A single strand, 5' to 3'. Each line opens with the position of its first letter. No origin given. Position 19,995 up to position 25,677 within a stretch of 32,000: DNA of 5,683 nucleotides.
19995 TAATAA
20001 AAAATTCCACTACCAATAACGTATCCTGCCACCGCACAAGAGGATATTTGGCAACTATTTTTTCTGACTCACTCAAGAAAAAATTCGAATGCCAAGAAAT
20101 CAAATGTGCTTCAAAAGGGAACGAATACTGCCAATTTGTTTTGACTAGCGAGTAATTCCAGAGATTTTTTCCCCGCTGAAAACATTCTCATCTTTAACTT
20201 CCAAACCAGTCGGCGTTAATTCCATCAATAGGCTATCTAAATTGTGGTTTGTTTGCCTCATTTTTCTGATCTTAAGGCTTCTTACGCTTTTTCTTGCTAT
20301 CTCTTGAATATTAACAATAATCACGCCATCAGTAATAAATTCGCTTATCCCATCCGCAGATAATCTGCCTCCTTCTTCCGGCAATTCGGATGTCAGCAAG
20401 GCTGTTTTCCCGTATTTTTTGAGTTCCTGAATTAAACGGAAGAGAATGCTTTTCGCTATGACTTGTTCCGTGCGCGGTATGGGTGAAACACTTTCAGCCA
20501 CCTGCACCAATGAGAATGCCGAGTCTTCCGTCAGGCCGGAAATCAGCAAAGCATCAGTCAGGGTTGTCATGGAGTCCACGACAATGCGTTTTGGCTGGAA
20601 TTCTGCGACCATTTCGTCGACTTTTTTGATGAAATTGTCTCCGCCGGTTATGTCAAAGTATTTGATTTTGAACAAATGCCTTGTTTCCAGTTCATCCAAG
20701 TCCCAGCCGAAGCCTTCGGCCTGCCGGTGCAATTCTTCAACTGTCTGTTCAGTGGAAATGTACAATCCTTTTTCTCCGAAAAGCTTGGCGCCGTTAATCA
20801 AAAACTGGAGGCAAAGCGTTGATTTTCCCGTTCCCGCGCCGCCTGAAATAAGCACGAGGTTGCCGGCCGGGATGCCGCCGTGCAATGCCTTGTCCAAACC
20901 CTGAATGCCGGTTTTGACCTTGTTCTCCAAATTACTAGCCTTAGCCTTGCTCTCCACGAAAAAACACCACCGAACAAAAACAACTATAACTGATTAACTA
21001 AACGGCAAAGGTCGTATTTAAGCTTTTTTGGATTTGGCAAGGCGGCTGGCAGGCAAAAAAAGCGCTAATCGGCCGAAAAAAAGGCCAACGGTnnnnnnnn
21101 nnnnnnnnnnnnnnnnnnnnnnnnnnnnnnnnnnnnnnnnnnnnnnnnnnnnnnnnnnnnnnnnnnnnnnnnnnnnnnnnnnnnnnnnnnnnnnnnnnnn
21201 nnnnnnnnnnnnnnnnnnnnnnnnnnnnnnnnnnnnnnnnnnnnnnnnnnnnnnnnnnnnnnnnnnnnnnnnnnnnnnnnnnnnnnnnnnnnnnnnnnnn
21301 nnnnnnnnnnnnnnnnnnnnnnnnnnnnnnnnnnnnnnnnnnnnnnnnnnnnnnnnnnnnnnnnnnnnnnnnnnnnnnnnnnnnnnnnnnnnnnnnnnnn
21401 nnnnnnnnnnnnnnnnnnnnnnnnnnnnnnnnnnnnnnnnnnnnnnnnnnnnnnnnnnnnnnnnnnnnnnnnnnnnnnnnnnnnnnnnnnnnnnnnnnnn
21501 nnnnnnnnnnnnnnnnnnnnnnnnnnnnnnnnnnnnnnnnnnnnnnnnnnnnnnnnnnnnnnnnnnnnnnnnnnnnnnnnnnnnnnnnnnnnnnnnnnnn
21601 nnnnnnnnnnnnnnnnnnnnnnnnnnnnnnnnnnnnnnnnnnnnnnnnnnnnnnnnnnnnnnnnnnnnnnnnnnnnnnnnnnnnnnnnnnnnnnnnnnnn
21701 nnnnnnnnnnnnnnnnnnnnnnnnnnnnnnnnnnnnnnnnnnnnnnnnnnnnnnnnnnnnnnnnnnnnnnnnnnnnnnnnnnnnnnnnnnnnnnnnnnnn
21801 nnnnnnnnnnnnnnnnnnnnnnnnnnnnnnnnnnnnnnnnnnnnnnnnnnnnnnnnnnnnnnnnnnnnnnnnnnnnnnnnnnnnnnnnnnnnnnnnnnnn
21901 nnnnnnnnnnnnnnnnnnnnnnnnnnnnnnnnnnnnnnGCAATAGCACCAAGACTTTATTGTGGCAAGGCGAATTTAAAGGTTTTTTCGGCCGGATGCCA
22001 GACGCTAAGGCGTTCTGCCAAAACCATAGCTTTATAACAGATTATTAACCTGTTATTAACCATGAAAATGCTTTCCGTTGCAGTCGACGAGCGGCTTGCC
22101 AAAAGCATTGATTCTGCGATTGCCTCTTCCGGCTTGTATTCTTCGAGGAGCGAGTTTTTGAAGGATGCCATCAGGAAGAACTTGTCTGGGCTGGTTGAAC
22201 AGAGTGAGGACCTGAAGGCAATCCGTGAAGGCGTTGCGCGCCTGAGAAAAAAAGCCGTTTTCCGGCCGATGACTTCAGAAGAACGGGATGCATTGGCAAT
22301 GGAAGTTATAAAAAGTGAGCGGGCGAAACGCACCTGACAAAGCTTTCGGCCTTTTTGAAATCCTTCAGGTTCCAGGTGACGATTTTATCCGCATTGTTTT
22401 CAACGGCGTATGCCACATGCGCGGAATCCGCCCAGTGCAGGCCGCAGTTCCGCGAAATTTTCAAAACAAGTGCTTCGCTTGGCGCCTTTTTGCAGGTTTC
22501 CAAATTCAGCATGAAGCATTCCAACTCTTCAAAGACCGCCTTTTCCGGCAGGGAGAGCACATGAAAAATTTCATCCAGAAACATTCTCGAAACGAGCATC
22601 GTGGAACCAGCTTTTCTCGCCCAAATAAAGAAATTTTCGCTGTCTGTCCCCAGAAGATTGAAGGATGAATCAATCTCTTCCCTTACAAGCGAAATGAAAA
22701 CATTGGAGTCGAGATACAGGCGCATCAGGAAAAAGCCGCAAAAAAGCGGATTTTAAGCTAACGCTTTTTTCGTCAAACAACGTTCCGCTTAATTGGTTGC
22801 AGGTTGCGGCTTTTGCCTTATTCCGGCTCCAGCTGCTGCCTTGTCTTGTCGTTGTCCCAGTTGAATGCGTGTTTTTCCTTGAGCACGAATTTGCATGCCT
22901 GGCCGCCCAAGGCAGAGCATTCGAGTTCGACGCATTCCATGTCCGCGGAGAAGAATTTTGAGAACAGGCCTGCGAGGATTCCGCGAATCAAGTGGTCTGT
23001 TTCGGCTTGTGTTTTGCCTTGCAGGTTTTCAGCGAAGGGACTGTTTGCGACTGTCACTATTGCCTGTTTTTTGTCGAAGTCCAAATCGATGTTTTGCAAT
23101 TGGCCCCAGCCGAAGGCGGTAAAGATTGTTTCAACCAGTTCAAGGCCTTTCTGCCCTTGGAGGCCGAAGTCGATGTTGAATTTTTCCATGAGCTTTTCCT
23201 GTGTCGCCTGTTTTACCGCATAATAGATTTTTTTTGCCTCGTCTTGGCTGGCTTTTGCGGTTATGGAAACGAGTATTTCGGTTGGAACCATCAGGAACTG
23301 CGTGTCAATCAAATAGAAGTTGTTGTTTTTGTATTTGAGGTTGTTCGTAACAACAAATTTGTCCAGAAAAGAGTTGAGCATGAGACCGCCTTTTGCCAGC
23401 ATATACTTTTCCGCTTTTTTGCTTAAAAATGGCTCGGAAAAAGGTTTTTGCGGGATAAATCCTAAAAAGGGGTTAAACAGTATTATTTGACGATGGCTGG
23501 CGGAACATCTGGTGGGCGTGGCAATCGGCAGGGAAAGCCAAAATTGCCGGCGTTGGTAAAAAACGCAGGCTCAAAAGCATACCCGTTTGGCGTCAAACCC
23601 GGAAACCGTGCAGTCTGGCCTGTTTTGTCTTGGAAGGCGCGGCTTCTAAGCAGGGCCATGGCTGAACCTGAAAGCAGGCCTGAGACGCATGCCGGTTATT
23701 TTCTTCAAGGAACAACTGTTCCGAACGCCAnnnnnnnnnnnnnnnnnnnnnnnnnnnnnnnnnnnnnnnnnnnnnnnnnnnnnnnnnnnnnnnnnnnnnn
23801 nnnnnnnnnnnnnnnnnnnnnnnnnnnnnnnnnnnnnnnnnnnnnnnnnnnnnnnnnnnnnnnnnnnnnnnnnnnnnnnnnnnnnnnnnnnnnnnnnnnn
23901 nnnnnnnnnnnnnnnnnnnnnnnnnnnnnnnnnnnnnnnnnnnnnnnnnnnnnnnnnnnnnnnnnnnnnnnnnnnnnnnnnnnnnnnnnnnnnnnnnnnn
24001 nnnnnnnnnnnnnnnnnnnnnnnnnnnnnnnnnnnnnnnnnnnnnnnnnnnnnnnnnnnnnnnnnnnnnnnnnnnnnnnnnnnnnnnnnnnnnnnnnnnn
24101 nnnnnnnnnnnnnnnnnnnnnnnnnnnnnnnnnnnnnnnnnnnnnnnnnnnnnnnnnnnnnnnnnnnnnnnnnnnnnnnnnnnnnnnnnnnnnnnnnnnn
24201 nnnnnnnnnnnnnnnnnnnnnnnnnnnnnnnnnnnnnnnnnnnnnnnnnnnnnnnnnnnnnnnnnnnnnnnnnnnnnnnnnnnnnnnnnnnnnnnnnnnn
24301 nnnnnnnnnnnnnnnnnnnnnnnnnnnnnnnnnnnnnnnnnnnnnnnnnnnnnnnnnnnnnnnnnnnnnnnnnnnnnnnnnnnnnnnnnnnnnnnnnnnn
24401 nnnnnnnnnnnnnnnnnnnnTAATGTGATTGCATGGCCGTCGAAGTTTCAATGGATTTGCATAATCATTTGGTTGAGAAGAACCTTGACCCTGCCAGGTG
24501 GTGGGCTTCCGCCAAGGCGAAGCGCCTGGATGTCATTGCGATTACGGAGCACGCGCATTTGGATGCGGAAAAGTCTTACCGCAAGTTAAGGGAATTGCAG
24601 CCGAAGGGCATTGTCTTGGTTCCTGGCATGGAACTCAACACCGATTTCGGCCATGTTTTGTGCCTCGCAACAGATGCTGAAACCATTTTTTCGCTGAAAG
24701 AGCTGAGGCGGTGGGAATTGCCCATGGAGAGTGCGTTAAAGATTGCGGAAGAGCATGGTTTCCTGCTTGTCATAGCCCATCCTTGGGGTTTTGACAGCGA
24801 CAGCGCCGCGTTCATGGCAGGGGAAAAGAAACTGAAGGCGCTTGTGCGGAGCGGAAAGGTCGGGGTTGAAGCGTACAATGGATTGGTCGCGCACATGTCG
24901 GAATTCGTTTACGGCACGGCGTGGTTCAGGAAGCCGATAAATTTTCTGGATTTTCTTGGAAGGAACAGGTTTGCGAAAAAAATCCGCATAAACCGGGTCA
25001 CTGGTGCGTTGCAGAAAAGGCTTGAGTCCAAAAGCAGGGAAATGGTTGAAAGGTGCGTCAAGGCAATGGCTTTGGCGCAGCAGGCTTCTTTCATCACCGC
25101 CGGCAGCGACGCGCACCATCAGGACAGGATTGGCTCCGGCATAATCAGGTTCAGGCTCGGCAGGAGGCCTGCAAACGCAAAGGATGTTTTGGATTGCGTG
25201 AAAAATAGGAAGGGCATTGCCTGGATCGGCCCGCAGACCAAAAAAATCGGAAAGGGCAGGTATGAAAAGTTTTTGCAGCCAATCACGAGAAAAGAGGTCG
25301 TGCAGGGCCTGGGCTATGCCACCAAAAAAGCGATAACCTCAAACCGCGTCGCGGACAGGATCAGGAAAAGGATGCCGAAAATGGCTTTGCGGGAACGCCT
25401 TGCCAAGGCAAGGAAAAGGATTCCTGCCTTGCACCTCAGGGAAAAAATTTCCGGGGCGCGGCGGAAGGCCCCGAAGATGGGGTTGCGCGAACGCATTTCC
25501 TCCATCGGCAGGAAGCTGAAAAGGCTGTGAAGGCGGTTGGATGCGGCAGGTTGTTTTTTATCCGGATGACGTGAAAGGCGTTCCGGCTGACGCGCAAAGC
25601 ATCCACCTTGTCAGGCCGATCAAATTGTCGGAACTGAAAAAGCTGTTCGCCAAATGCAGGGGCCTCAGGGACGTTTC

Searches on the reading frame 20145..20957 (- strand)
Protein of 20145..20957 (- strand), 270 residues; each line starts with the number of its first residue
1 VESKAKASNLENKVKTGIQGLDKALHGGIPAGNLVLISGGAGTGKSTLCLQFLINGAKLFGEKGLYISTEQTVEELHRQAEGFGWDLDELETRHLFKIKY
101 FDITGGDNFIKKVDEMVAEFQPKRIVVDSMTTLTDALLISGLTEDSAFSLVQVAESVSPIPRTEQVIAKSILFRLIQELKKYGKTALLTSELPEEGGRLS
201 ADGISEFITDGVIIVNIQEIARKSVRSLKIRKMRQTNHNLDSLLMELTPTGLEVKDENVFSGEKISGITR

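Call 3: search_protein_families(library=pfam, proteins=[window:20145-20957:-], max_evalue=0.01)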
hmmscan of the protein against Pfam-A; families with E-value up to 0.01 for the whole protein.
window:20145-20957:- (270 aa): 7 families
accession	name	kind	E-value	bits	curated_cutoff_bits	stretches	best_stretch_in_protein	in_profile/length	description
PF06745.19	ATPase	-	9.2e-59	199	26.6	2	14-135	1-132/231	KaiC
PF13481.12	AAA_25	-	8e-10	39.1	27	1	10-135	11-157/195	AAA domain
PF08423.17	Rad51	-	2e-06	27.7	22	1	13-133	7-133/244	Rad51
PF00154.27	RecA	-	4.4e-06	26.8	27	1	12-149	31-158/262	recA bacterial DNA recombination protein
PF03796.21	DnaB_C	-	9.4e-05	22.4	27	1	14-78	2-65/255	DnaB-like helicase C terminal domain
PF13191.12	AAA_16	-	0.0009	20.2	32.6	1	28-53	18-45/167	AAA ATPase domain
PF07088.17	GvpD_P-loop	-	0.0044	17.4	24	0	31-77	9-53/189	GvpD gas vesicle protein, P-loop domain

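Call 4: search_protein_families(library=ncbifam, proteins=[window:20145-20957:-], max_evalue=0.01)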
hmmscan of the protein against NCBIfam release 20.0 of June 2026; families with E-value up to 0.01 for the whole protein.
window:20145-20957:- (270 aa): 22 families
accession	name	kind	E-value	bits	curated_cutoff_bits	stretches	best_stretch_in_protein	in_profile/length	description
NF006799.0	PRK09302.1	equivalog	6.7e-41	140.4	408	2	3-103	3-102/515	circadian clock protein KaiC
TIGR03877.1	thermo_KaiC_1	hypoth_equivalog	2.3e-36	125.5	307.25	1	12-259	2-237/238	KaiC domain-containing protein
TIGR03880.1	KaiC_arch_3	hypoth_equivalog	5.1e-33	114.5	249.45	2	17-137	1-122/224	KaiC domain-containing protein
TIGR02655.1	circ_KaiC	equivalog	6.3e-32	110.8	546.25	2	13-91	2-80/484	circadian clock protein KaiC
TIGR03881.1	KaiC_arch_4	hypoth_equivalog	3.1e-30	105.6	247.8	1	13-249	2-222/231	KaiC domain-containing protein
NF004723.0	PRK06067.1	subfamily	1.6e-17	63.9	194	1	7-134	9-142/243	flagellar accessory protein FlaH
NF052589.1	ArlH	equivalog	2.4e-16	60.1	215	1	20-241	8-208/229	archaellum protein ArlH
TIGR00416.1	sms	equivalog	1.2e-13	50.6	403.05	1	11-155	73-199/454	DNA repair protein RadA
TIGR03878.1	thermo_KaiC_2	hypoth_equivalog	3.8e-12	46.1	232.2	1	25-135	29-145/259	KaiC domain-containing protein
NF006320.0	PRK08533.1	equivalog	4.2e-10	39.6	215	1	19-133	11-129/230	flagellar accessory protein FlaH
NF003301.0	PRK04301.1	equivalog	1.3e-08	34.3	259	1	12-132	81-208/316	DNA repair and recombination protein RadA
NF004629.0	PRK05973.1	equivalog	1.5e-07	30.7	156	1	22-117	54-146/237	DNA helicase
TIGR02237.1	recomb_radB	equivalog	1.6e-07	31.4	172.4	1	21-133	1-109/210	DNA repair and recombination protein RadB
TIGR02239.1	recomb_RAD51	equivalog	3.9e-07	29.5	478.05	1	13-134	77-204/316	DNA repair protein RAD51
TIGR02012.1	tigrfam_recA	equivalog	6e-07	29.1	325.3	1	11-147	33-159/321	recombinase RecA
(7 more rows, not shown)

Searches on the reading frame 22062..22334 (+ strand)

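Call 88: search_protein_families(library=pfam, proteins=[window:22062-22334:+], max_evalue=0.001)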
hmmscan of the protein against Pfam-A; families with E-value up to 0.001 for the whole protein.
window:22062-22334:+ (91 aa): 1 family
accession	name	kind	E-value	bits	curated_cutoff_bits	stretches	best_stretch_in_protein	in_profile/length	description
PF01402.27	RHH_1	-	5.2e-05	23.5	20.5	1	4-39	2-35/39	Ribbon-helix-helix protein, copG family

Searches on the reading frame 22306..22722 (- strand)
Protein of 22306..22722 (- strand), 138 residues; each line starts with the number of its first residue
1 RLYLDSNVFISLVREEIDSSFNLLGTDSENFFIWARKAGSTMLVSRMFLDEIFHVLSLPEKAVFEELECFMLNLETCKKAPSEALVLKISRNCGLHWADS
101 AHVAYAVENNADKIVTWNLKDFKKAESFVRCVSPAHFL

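Call 88: search_protein_families(library=pfam, proteins=[window:22306-22722:-], max_evalue=0.001)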
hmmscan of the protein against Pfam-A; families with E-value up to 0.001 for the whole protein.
window:22306-22722:- (138 aa): 2 families
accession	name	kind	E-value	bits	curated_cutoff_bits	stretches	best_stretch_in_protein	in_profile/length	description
PF01850.27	PIN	-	6.5e-07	30.4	23.6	1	3-118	2-111/120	PIN domain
PF13470.12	PIN_3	-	8.9e-06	26.9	27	1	1-119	1-114/115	PIN domain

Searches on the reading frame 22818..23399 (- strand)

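Call 88: search_protein_families(library=pfam, proteins=[window:22818-23399:-], max_evalue=0.001)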
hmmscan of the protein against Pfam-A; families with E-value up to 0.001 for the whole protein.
window:22818-23399:- (193 aa): 1 family
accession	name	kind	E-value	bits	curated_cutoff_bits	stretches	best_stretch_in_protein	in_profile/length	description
PF02830.23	V4R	-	3.8e-11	43.3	31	1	115-174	3-61/62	V4R domain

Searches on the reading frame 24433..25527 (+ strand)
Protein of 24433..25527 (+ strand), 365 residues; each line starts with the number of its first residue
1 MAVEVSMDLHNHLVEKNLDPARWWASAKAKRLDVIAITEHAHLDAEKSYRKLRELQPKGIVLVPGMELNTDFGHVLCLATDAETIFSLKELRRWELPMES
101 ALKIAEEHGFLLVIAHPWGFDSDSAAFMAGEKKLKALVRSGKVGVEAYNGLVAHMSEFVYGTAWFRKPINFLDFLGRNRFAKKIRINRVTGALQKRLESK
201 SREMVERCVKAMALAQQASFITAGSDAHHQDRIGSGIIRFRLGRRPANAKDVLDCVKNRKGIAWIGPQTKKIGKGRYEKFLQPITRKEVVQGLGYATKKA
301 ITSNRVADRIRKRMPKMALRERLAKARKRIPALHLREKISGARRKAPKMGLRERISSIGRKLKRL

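Call 88: search_protein_families(library=pfam, proteins=[window:24433-25527:+], max_evalue=0.001)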
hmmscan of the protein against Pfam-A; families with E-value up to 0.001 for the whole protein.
window:24433-25527:+ (365 aa): 1 family
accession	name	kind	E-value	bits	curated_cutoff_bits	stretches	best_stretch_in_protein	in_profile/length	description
PF13263.12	PHP_C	-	0.00022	21.1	21.3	1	211-259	7-54/56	PHP-associated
